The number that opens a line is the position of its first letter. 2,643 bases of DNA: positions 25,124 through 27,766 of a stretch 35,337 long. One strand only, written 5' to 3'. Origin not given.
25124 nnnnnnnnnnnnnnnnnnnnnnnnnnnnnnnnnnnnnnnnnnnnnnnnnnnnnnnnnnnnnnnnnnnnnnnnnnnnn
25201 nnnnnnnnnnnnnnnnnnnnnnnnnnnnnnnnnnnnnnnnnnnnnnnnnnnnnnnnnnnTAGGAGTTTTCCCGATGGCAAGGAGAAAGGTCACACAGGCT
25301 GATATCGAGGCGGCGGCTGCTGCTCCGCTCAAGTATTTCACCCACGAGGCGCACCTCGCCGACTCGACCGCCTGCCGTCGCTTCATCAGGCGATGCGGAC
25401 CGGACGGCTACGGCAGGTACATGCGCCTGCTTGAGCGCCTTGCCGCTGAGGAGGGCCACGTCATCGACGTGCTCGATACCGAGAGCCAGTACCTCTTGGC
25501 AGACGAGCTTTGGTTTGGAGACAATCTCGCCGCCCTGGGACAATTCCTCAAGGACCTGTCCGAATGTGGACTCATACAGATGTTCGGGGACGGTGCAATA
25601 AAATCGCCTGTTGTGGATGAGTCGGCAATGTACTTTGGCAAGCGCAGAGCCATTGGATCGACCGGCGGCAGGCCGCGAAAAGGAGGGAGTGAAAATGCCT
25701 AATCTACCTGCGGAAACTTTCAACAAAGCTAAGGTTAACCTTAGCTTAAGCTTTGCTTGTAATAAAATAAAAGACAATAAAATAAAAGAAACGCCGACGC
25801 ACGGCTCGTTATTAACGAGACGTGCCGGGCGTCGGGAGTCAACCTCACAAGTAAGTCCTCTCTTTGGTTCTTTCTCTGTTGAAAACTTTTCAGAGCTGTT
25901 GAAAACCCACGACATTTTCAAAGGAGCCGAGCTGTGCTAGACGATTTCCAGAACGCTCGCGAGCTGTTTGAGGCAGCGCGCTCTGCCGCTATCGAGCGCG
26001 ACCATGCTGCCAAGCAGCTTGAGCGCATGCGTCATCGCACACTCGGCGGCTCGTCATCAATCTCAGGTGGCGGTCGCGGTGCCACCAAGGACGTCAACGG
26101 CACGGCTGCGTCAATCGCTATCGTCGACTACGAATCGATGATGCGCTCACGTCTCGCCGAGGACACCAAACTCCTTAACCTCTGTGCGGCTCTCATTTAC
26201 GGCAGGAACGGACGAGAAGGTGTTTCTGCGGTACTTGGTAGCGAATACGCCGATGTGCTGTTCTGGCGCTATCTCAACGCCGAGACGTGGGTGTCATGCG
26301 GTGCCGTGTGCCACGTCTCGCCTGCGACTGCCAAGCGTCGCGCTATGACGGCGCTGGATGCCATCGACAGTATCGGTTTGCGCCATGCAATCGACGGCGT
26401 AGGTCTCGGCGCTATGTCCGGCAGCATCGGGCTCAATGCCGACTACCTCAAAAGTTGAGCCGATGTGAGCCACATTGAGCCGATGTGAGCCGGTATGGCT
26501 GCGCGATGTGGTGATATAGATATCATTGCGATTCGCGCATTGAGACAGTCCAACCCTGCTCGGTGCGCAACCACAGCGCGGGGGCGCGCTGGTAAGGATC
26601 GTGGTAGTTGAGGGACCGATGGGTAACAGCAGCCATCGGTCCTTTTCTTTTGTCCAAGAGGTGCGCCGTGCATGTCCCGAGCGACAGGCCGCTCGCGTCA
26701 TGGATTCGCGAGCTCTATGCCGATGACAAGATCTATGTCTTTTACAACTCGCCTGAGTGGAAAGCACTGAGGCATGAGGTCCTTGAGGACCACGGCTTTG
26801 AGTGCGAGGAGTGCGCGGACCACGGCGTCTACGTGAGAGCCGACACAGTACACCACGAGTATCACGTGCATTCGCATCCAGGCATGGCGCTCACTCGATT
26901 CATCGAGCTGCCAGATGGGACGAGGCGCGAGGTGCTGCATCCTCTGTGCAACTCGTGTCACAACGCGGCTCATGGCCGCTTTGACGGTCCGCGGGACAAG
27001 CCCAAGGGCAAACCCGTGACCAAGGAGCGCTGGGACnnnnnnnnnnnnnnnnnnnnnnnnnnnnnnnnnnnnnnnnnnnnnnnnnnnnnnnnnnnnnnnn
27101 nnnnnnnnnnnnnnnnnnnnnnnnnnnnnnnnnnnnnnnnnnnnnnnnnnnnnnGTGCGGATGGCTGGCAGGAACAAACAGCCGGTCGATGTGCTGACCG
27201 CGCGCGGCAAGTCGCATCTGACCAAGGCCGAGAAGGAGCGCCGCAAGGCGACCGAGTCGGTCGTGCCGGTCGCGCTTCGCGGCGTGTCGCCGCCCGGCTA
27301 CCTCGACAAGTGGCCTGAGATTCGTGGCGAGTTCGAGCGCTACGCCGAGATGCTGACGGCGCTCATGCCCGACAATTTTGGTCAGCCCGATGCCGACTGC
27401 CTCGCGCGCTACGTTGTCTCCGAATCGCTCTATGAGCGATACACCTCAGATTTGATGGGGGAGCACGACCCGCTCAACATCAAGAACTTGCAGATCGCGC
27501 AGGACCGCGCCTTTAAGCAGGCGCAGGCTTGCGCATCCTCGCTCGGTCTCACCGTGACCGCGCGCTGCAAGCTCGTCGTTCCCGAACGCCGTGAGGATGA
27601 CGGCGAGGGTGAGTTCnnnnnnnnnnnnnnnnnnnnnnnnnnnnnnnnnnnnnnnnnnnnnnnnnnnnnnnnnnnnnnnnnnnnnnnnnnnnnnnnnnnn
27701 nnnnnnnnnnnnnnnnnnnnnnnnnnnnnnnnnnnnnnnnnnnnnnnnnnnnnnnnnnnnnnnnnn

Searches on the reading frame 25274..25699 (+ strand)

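Call 68: search_protein_families(library=phrogs, proteins=[window:25274-25699:+], max_evalue=0.001)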
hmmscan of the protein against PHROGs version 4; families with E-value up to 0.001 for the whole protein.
window:25274-25699:+ (142 aa): 2 families
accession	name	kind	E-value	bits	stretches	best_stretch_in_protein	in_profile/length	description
phrog_24189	-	unknown function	1.8e-27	97.4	1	8-140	5-143/151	-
phrog_2562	-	DNA, RNA and nucleotide metabolism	2.8e-05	24.9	1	19-99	9-86/290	replication initiation protein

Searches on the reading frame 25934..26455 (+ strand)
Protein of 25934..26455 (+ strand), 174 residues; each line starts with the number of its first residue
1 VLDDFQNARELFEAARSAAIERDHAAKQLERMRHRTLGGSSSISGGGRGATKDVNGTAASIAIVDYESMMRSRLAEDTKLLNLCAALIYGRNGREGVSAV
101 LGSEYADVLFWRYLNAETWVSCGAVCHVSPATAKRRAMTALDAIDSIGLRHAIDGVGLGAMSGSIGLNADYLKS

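Call 68: search_protein_families(library=phrogs, proteins=[window:25934-26455:+], max_evalue=0.001)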
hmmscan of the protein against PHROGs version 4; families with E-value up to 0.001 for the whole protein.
window:25934-26455:+ (174 aa): 1 family
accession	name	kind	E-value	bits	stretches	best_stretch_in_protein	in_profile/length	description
phrog_36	-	transcription regulation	0.00089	19.9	0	21-144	69-183/220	transcriptional regulator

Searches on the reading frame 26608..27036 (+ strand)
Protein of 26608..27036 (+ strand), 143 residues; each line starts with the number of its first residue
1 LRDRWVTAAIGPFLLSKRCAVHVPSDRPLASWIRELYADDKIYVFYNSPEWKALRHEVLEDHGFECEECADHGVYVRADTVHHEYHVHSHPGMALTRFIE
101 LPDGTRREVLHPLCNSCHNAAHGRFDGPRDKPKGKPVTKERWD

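Call 68: search_protein_families(library=phrogs, proteins=[window:26608-27036:+], max_evalue=0.001)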
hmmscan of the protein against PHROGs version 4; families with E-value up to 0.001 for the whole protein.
window:26608-27036:+ (143 aa): 7 families
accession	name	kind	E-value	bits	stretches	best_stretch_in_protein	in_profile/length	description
phrog_119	-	DNA, RNA and nucleotide metabolism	2e-14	54.3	1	33-135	173-268/443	HNH endonuclease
phrog_144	-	DNA, RNA and nucleotide metabolism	2.1e-10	41.6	1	17-125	39-136/175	HNH endonuclease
phrog_5956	-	DNA, RNA and nucleotide metabolism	6e-08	33.5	1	44-127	40-113/138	HNH endonuclease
phrog_4581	-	head and packaging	9.1e-07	29.6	1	38-124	40-111/395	terminase small subunit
phrog_2323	-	DNA, RNA and nucleotide metabolism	1.7e-06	29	1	46-128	19-90/113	HNH endonuclease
phrog_8446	-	DNA, RNA and nucleotide metabolism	0.00015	22.5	1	46-122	123-196/211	HNH endonuclease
phrog_589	-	DNA, RNA and nucleotide metabolism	0.00025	21.9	1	45-123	73-140/179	HNH endonuclease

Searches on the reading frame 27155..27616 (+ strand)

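Call 68: search_protein_families(library=phrogs, proteins=[window:27155-27616:+], max_evalue=0.001)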
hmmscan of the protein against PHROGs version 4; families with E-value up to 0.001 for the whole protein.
window:27155-27616:+ (154 aa): 1 family
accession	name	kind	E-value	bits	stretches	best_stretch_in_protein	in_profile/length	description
phrog_83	-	head and packaging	1.7e-18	68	1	1-151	39-192/246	terminase small subunit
